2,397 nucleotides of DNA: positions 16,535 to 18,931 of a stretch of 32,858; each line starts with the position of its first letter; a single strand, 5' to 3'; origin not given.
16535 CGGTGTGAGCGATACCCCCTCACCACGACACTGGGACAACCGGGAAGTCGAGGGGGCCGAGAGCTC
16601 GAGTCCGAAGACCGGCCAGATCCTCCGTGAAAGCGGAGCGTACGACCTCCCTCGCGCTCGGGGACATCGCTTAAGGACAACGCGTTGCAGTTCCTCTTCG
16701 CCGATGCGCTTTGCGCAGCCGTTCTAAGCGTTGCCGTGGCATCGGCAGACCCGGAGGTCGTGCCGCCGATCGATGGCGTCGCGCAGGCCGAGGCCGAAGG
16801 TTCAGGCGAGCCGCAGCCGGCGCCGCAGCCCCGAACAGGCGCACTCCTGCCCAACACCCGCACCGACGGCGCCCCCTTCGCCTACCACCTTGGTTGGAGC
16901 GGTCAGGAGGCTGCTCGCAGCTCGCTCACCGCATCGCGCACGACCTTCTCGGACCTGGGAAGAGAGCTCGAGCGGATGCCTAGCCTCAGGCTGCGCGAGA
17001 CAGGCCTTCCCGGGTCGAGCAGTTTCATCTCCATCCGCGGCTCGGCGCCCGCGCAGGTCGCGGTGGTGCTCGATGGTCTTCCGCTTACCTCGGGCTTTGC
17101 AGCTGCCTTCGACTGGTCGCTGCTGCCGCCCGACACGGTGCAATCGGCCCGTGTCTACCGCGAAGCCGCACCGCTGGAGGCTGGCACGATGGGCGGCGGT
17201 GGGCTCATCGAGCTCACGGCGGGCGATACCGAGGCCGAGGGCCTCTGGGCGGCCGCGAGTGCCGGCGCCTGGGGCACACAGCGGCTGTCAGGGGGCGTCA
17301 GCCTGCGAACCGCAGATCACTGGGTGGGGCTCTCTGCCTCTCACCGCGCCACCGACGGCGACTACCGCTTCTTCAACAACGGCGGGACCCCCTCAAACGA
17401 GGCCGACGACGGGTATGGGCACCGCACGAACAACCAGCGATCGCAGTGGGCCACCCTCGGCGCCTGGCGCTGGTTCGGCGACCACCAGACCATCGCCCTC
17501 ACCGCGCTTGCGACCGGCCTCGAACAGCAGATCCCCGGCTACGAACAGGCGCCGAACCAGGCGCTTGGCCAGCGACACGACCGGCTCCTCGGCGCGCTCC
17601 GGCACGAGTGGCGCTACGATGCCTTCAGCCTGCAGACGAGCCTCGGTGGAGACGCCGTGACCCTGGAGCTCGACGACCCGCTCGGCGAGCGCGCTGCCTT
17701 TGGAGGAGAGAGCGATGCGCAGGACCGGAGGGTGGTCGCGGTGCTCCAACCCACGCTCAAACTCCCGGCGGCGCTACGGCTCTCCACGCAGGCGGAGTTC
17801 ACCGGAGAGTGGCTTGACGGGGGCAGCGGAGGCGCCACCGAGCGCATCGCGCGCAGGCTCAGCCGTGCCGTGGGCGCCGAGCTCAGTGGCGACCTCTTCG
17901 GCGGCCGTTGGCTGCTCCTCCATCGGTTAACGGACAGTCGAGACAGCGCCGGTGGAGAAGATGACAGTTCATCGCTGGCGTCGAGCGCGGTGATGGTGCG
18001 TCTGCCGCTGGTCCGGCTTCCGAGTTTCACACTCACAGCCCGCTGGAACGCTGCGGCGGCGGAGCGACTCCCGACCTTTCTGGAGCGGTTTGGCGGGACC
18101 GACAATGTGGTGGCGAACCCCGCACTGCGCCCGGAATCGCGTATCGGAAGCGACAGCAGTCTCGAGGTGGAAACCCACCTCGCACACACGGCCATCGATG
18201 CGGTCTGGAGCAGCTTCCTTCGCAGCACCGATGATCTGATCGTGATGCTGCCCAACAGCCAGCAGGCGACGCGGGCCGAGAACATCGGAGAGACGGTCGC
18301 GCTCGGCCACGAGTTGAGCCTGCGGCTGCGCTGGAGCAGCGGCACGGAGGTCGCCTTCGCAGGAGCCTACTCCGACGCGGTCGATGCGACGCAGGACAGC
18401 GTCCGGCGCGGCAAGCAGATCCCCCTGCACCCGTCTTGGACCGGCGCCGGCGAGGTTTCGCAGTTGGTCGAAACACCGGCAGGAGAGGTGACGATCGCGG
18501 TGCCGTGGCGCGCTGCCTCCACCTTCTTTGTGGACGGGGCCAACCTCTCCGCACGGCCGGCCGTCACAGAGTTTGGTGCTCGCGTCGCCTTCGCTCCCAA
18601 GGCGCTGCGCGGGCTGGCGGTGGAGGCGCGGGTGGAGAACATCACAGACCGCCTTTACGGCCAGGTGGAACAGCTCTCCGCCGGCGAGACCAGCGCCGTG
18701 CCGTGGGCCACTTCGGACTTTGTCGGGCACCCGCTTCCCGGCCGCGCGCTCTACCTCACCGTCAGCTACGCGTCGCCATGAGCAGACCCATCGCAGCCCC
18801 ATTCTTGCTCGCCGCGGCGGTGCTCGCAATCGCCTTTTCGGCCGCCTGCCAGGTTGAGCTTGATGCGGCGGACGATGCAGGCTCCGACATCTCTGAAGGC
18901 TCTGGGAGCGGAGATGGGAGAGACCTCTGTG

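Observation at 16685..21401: B12-riboswitch-controlled receptor with two surface-type lipoproteins and no BtuFCD: possible novel corrinoid capture module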

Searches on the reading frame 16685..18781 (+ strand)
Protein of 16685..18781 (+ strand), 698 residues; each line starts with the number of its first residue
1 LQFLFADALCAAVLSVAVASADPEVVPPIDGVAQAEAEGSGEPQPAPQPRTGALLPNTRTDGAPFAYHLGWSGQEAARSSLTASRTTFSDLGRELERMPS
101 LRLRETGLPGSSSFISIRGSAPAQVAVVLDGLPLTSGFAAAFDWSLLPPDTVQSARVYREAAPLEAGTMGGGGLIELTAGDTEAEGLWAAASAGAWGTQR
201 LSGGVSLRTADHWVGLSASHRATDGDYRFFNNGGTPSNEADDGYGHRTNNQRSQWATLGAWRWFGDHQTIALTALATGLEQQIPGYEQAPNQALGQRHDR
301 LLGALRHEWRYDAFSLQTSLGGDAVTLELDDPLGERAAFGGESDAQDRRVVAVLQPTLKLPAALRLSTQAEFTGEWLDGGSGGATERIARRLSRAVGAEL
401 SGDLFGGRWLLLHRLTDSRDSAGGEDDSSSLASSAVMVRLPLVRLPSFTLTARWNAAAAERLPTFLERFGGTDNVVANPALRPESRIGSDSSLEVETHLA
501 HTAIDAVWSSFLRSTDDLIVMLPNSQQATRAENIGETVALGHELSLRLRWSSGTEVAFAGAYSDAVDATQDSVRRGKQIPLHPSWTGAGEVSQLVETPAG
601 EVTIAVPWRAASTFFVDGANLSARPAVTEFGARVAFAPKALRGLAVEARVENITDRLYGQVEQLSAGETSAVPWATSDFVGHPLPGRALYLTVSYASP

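Call 7: search_protein_families(library=pfam, proteins=[window:16685-18781:+], max_evalue=0.1)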
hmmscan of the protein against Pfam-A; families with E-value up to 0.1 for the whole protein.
window:16685-18781:+ (698 aa): 1 family
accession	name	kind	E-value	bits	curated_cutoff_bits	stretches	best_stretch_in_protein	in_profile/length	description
PF07715.20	Plug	-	4.8e-11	43.5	23.9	1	87-173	21-106/107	TonB-dependent Receptor Plug Domain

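Call 8: search_protein_families(library=ncbifam, proteins=[window:16685-18781:+], max_evalue=0.1)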
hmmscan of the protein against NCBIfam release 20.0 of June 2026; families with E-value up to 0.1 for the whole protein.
window:16685-18781:+ (698 aa): 7 families
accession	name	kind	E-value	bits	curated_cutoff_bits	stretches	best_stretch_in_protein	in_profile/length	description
NF038079.1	TonB_sider_MxcH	equivalog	3.1e-17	61.9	925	2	58-212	118-272/792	TonB-dependent siderophore myxochelin receptor MxcH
TIGR01779.1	TonB-B12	equivalog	1.8e-09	36.7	599.7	1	95-265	69-240/614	TonB-dependent vitamin B12 receptor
TIGR01785.1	TonB-hemin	subfamily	1.7e-07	30.1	316.85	1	467-695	452-675/677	TonB-dependent heme/hemoglobin receptor family protein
NF007926.1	PRK10641.1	equivalog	6.4e-07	28.3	836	1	95-247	68-220/617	TonB-dependent vitamin B12 receptor BtuB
TIGR01786.1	TonB-hemlactrns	subfamily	1.2e-05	23.9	323.75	0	96-178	46-132/719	TonB-dependent hemoglobin/transferrin/lactoferrin family receptor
TIGR01782.1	TonB-Xanth-Caul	subfamily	0.00093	17.6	310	1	95-169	47-125/868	TonB-dependent receptor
NF049944.1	TonB_dep_PUIUD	equivalog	0.053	11.8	850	1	105-228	93-224/686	TonB-dependent receptor, PUIUD motif-type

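Call 57: search_solved_structures(query=window:16685-18778:+, max_evalue=0.001)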
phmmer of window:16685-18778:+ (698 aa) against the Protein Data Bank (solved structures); distinct sequences matched with E-value up to 0.001: 9.
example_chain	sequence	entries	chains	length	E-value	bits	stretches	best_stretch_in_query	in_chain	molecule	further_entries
9gbc_A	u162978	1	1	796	3.7e-09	38.6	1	89-200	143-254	TonB-linked outer membrane receptor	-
1nqf_A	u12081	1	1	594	0.00036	22.2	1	91-261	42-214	Vitamin B12 receptor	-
1nqe_A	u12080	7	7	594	0.00036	22.1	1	91-261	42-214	Vitamin B12 receptor | Vitamin B12 transporter btuB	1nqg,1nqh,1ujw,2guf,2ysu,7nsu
3m8b_A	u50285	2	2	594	0.00036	22.1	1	91-261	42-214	Vitamin B12 transporter btuB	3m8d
3rgn_A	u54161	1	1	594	0.00037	22.1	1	91-261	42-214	Vitamin B12 transporter BtuB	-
2gsk_A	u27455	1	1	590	0.00038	22.1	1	91-261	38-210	Vitamin B12 transporter btuB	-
3rgm_A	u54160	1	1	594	0.0004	22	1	91-261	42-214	Vitamin B12 transporter BtuB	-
8p97_A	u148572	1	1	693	0.00056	21.5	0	111-244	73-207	TonB-dependent receptor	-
8p98_A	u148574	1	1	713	0.00061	21.4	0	111-244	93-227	Vitamin B12 transporter BtuB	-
